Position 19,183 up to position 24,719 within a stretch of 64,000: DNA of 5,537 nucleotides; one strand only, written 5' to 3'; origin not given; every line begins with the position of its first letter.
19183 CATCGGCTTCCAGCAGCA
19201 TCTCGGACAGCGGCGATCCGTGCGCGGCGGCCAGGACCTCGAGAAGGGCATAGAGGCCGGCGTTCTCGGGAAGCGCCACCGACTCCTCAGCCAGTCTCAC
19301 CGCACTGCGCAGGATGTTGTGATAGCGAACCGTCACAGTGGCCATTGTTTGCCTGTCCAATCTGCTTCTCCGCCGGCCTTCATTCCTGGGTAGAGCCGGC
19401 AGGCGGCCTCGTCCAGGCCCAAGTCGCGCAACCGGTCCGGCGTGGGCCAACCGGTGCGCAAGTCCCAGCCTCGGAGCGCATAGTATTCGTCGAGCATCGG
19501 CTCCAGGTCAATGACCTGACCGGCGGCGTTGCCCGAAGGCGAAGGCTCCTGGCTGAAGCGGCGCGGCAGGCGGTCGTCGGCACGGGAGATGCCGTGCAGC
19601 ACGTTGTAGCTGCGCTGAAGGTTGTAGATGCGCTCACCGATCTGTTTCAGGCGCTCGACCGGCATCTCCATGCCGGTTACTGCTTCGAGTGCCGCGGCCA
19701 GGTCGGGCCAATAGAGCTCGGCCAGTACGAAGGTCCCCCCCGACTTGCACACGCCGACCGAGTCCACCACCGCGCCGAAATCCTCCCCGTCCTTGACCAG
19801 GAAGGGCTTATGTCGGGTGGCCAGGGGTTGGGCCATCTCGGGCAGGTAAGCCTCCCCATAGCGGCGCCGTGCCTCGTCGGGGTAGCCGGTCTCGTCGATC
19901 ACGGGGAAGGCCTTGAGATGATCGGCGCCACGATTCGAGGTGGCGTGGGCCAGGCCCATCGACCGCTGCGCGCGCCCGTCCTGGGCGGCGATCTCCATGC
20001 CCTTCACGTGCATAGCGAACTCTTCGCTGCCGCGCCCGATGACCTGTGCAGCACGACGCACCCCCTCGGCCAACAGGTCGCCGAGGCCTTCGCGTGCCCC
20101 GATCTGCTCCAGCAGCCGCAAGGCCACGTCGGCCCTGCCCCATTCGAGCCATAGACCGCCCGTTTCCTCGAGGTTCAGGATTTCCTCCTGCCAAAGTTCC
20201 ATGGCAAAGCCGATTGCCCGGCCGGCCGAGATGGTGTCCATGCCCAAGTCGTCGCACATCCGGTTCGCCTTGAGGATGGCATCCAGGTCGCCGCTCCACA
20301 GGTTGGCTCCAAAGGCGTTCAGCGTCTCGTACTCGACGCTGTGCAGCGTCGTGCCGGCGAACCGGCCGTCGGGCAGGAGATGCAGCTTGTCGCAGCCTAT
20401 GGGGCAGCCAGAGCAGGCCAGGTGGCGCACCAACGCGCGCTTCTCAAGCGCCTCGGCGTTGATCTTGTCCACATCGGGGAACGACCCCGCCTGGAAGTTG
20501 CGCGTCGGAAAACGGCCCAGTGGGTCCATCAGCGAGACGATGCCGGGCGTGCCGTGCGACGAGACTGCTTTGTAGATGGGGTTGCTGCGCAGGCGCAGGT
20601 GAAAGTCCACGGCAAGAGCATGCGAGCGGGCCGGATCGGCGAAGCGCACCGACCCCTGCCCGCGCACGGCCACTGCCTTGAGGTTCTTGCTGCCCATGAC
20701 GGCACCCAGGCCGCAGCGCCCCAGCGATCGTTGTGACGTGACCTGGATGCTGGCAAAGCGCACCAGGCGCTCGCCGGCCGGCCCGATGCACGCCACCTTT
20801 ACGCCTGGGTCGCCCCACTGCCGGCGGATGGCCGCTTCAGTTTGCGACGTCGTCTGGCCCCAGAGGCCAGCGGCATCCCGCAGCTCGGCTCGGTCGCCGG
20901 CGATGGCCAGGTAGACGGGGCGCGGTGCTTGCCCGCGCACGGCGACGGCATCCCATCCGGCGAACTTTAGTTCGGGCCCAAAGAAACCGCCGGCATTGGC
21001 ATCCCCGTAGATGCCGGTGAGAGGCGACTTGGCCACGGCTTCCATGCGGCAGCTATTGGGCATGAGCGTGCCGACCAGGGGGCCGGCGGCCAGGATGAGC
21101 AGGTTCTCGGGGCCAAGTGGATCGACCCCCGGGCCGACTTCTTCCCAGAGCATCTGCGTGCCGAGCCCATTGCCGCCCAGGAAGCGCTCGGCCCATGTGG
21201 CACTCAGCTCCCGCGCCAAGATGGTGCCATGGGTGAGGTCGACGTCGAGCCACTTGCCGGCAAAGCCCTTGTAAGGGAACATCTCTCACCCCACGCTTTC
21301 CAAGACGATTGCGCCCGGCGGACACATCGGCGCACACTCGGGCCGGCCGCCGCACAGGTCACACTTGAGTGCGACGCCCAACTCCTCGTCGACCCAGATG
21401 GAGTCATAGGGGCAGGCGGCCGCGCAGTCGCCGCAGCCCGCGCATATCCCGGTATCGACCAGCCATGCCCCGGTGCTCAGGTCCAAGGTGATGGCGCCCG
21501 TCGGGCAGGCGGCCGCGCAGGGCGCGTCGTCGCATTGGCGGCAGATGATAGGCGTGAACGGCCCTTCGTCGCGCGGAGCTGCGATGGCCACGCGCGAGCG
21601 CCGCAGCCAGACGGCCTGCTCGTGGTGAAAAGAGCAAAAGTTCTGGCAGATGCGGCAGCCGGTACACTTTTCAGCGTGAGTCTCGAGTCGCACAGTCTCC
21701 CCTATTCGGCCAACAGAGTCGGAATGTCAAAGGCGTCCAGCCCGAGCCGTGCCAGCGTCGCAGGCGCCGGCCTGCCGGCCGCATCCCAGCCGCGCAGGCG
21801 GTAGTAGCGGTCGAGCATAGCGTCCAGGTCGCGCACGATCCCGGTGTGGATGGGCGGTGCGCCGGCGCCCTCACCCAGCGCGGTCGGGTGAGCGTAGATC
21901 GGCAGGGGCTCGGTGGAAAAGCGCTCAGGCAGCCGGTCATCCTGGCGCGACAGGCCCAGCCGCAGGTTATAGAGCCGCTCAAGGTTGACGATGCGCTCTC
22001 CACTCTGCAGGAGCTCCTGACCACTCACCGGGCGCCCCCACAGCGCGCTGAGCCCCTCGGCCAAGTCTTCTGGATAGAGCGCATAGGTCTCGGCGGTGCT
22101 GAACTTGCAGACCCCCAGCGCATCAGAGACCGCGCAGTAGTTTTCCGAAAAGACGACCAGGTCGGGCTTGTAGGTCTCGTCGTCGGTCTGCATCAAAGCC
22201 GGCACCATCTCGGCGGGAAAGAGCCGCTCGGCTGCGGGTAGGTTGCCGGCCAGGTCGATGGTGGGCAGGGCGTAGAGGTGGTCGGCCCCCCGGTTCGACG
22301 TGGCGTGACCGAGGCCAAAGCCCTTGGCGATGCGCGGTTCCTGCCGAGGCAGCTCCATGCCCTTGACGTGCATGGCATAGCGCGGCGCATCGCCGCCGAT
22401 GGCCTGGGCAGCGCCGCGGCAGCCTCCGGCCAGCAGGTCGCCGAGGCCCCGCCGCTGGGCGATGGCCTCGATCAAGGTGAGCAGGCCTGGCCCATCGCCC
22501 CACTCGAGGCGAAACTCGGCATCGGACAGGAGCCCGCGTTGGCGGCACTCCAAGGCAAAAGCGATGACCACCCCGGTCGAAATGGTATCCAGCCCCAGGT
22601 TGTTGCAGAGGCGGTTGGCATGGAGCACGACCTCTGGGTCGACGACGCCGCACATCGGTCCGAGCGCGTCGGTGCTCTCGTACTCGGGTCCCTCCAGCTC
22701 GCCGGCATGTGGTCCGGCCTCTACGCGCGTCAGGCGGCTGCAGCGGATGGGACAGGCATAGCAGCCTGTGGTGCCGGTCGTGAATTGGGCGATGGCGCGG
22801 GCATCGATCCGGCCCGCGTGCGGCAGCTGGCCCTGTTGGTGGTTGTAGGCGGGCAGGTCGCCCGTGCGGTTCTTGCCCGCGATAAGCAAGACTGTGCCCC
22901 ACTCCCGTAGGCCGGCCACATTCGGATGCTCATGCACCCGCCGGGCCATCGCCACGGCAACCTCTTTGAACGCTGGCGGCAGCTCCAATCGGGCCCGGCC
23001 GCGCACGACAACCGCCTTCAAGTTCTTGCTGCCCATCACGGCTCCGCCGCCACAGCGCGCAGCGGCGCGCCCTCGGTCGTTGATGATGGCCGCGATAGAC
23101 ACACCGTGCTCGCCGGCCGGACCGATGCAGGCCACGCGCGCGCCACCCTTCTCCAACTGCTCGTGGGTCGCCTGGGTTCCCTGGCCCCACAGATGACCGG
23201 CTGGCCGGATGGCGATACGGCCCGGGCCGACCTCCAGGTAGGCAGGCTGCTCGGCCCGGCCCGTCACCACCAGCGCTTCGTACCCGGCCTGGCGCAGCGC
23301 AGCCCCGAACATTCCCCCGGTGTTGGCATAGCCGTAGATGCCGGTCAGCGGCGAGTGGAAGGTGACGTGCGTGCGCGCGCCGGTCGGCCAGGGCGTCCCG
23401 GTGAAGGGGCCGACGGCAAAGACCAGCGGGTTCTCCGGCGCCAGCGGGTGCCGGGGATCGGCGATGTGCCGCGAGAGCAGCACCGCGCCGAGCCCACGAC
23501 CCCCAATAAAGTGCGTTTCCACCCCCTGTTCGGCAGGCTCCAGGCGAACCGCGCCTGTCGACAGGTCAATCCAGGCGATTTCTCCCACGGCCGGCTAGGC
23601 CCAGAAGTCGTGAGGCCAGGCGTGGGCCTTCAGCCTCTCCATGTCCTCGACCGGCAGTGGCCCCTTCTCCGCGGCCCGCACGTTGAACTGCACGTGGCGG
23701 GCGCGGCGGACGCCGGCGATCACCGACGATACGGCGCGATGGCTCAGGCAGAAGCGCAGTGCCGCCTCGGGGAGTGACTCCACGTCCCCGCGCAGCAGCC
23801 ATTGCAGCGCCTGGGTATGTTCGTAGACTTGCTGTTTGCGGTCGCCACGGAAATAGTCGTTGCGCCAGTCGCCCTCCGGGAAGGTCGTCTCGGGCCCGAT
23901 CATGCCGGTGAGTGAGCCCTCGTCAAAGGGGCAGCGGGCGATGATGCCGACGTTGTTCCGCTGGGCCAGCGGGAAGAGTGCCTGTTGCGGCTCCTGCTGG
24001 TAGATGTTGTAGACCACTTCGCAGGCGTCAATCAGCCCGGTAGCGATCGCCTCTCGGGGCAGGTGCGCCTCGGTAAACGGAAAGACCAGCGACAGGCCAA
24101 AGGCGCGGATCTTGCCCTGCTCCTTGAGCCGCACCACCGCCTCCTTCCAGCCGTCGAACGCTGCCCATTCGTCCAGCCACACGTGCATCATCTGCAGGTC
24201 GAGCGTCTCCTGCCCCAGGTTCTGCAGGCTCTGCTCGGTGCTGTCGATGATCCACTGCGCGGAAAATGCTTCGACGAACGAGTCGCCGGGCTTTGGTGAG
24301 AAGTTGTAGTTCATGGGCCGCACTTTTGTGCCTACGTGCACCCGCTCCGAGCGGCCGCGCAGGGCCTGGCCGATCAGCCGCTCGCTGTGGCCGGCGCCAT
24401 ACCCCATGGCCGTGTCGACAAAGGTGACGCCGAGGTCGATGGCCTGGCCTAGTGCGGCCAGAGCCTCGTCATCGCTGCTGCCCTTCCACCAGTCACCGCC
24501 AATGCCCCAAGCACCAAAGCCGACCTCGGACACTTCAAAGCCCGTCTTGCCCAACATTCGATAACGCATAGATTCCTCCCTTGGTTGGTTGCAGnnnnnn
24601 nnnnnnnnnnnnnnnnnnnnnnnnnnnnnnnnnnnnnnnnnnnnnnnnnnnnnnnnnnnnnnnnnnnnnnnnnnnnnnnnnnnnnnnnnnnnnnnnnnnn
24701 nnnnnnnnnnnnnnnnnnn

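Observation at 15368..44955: About 22-kb co-directional catabolic island mixing tungsten AORs, ATZ/TRZ amidohydrolases, PreA-like and M20 enzymes, an Ftr-like formyltransferase and a non-pyrrolysine corrinoid methyltransferase module; substrate unknown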

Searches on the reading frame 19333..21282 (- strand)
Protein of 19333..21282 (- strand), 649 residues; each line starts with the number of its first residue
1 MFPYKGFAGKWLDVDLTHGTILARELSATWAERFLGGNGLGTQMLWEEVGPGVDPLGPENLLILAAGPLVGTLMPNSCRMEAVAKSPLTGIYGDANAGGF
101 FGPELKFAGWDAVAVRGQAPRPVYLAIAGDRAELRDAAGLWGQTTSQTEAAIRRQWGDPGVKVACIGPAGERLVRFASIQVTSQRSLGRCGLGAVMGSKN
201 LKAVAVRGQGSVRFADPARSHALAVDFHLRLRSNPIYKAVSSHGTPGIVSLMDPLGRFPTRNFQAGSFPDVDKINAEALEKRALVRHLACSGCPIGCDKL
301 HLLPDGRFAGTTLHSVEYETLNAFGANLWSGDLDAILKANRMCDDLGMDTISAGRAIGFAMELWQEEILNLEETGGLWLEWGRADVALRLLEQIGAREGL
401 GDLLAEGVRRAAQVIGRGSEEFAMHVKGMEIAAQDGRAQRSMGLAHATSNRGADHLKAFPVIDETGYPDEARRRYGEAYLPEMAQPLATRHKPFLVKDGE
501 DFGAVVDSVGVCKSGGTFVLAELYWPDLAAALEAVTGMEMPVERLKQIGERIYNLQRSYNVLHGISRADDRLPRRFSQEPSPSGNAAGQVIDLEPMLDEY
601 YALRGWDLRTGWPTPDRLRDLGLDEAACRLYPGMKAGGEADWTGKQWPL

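Call 3: search_protein_families(library=pfam, proteins=[window:19333-21282:-], max_evalue=0.00001)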
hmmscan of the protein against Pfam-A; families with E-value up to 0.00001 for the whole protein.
window:19333-21282:- (649 aa): 2 families
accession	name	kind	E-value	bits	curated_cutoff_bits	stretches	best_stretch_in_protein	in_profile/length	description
PF01314.23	AFOR_C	-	1.2e-126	423.4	27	1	226-623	5-385/385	Aldehyde ferredoxin oxidoreductase, domains 2 & 3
PF02730.20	AFOR_N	-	2.6e-78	262.8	29.8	1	9-208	1-198/199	Aldehyde ferredoxin oxidoreductase, N-terminal domain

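Call 8: search_protein_families(library=ncbifam, proteins=[window:19333-21282:-], max_evalue=0.00001)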
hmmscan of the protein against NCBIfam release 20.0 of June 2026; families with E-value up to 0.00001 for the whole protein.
window:19333-21282:- (649 aa): 2 families
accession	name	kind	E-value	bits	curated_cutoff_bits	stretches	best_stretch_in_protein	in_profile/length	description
NF007354.0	PRK09849.1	equivalog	7.8e-67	226.4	868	1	4-223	5-222/703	aldehyde ferredoxin oxidoreductase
NF040818.1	GAPOR_Arch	equivalog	8e-10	37.6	1300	1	52-134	44-125/654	glyceraldehyde-3-phosphate:ferredoxin oxidoreductase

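Call 72: search_solved_structures(query=window:19333-21282:-, max_evalue=1e-10)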
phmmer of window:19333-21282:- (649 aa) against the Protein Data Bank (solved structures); distinct sequences matched with E-value up to 1e-10: 9.
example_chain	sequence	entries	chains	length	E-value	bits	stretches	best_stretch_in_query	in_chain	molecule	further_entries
1aor_A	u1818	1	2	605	1.4e-135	456.7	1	6-625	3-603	ALDEHYDE FERREDOXIN OXIDOREDUCTASE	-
9mqx_D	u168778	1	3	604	2.9e-132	445.8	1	6-628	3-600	Aldehyde:ferredoxin oxidoreductase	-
8c0z_A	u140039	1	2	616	9.2e-125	420.9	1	6-623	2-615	Aldehyde:ferredoxin oxidoreductase,tungsten-containing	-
9g7j_A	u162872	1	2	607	5.7e-121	408.4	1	6-626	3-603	Aldehyde ferredoxin oxidoreductase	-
1b25_A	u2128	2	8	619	5.5e-93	315.9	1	6-625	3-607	PROTEIN (FORMALDEHYDE FERREDOXIN OXIDOREDUCTASE) | FORMALDEHYDE FERREDOXIN OXIDOREDUCTASE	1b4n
9q1t_A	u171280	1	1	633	8e-83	282.4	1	6-624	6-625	Tungsten-dependent aldehyde oxidoreductase WOR83 from Haloferax volcanii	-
6x1o_A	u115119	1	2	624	6.1e-76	259.6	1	7-470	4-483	Formaldehyde:ferredoxin oxidoreductase wor5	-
6x6u_A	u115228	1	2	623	6.3e-76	259.6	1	7-470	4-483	Formaldehyde:ferredoxin oxidoreductase wor5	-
4z3w_A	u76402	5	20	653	2.8e-69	237.6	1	9-424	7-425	Benzoyl-CoA reductase, putative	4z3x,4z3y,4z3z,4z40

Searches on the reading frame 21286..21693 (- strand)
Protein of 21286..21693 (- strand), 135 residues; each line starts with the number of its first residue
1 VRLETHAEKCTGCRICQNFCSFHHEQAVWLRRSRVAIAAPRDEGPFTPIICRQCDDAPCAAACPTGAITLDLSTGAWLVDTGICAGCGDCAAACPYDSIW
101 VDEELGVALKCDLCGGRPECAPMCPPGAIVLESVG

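Call 3: search_protein_families(library=pfam, proteins=[window:21286-21693:-], max_evalue=0.00001)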
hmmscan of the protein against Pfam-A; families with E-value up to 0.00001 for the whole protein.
window:21286-21693:- (135 aa): 10 families
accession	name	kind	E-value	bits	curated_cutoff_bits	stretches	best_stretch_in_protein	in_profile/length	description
PF13247.11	Fer4_11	-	8.6e-17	61.6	26.2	1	46-130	5-96/100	4Fe-4S dicluster domain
PF12838.12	Fer4_7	-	1.4e-12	48.3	27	1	51-97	2-51/52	4Fe-4S dicluster domain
PF13187.11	Fer4_9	-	1.7e-11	44.4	27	1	51-98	2-51/52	4Fe-4S dicluster domain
PF12837.12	Fer4_6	-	3.5e-10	39.8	25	0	79-99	4-24/24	4Fe-4S binding domain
PF25160.1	LdpA_Fe-S-bd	-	1e-08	35.3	27.6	1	56-100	6-44/49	LdpA Fe-S cluster-binding domain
PF00037.32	Fer4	-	3.3e-08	33.4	21.1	0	79-99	3-23/24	4Fe-4S binding domain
PF12797.12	Fer4_2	-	1.3e-07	31.6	24.5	0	6-21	6-21/22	4Fe-4S binding domain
PF14697.11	Fer4_21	-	5.5e-07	30.1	35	0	79-129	3-57/59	4Fe-4S dicluster domain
PF13484.11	Fer4_16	-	1e-06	29.9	30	0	51-71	2-20/66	4Fe-4S double cluster binding domain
PF13237.11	Fer4_10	-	2.3e-06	27.9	25.5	0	48-95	6-53/53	4Fe-4S dicluster domain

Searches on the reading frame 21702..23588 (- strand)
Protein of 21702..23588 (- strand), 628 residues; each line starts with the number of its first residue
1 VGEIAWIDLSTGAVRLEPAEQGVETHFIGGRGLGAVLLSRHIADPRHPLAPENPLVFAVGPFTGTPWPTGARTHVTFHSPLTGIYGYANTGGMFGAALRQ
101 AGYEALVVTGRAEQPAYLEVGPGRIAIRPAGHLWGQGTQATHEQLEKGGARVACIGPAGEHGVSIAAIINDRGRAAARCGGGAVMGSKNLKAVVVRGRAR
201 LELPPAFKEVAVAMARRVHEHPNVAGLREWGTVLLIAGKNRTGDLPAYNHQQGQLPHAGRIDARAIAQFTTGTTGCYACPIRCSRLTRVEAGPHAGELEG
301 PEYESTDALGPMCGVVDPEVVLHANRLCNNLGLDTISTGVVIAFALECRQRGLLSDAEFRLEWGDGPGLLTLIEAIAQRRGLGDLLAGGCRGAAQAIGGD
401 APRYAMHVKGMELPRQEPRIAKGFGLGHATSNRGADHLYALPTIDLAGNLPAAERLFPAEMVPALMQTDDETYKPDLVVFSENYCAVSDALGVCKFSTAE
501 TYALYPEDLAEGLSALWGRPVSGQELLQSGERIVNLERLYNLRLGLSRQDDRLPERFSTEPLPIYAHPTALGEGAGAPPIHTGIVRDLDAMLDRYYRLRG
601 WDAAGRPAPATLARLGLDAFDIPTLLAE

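Call 3: search_protein_families(library=pfam, proteins=[window:21702-23588:-], max_evalue=0.00001)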
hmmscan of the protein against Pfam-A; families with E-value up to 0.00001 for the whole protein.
window:21702-23588:- (628 aa): 2 families
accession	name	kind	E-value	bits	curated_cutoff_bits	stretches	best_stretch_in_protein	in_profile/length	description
PF01314.23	AFOR_C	-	1.3e-118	396.9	27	1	211-617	3-385/385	Aldehyde ferredoxin oxidoreductase, domains 2 & 3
PF02730.20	AFOR_N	-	3.4e-71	239.5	29.8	1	3-197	2-198/199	Aldehyde ferredoxin oxidoreductase, N-terminal domain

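Call 8: search_protein_families(library=ncbifam, proteins=[window:21702-23588:-], max_evalue=0.00001)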
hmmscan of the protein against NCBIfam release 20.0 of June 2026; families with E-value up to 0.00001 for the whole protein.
window:21702-23588:- (628 aa): 2 families
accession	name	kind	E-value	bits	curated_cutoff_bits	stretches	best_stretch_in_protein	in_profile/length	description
NF007354.0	PRK09849.1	equivalog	4.5e-52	177.6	868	1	2-202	10-211/703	aldehyde ferredoxin oxidoreductase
NF040818.1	GAPOR_Arch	equivalog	6.8e-09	34.6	1300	0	47-117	46-115/654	glyceraldehyde-3-phosphate:ferredoxin oxidoreductase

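Call 73: search_solved_structures(query=window:21702-23588:-, max_evalue=1e-10)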
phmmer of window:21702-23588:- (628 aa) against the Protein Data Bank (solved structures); distinct sequences matched with E-value up to 1e-10: 9.
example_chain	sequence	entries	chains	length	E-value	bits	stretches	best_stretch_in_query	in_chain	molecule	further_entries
1aor_A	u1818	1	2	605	2.7e-118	399.4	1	3-620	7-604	ALDEHYDE FERREDOXIN OXIDOREDUCTASE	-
9mqx_D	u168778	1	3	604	2.9e-109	369.5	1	1-617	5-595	Aldehyde:ferredoxin oxidoreductase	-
9g7j_A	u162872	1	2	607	8.7e-101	341.5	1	6-620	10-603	Aldehyde ferredoxin oxidoreductase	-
9q1t_A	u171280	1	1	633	1.2e-86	294.8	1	4-618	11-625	Tungsten-dependent aldehyde oxidoreductase WOR83 from Haloferax volcanii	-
8c0z_A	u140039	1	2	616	1.7e-86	294.3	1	6-617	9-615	Aldehyde:ferredoxin oxidoreductase,tungsten-containing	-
1b25_A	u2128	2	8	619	8.5e-82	278.8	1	2-625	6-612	PROTEIN (FORMALDEHYDE FERREDOXIN OXIDOREDUCTASE) | FORMALDEHYDE FERREDOXIN OXIDOREDUCTASE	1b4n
6x6u_A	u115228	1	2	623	1.8e-57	198.5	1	2-450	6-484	Formaldehyde:ferredoxin oxidoreductase wor5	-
6x1o_A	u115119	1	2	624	1.8e-57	198.4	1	2-450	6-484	Formaldehyde:ferredoxin oxidoreductase wor5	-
4z3w_A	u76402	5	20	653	3.4e-49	171.1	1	2-201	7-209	Benzoyl-CoA reductase, putative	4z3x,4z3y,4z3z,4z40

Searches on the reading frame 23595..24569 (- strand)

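Call 3: search_protein_families(library=pfam, proteins=[window:23595-24569:-], max_evalue=0.00001)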
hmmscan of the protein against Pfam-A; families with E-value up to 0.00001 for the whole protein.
window:23595-24569:- (324 aa): 1 family
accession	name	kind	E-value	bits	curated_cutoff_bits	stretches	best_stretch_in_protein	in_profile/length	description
PF00248.27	Aldo_ket_red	-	4e-47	161.1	24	1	15-316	1-289/291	Aldo/keto reductase family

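Call 8: search_protein_families(library=ncbifam, proteins=[window:23595-24569:-], max_evalue=0.00001)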
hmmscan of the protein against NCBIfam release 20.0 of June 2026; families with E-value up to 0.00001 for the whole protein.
window:23595-24569:- (324 aa): 5 families
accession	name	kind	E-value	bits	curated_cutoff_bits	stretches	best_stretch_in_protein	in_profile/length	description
NF049922.1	MethglyxlRedYdjG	equivalog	3.1e-33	115.2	550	1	1-315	1-319/326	NADH-dependent methylglyoxal reductase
NF007695.0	PRK10376.1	subfamily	2.4e-16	59.7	280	1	11-202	15-203/290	oxidoreductase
TIGR01293.1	Kv_beta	subfamily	8.5e-14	51.3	365.4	1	1-297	1-298/319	voltage-dependent potassium channel subunit beta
NF007388.0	PRK09912.1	subfamily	6.4e-13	48.3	448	1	1-316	13-331/346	L-glyceraldehyde 3-phosphate reductase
NF008598.0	PRK11565.1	equivalog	3e-07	29.8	425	1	26-183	21-158/275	2,5-didehydrogluconate reductase DkgA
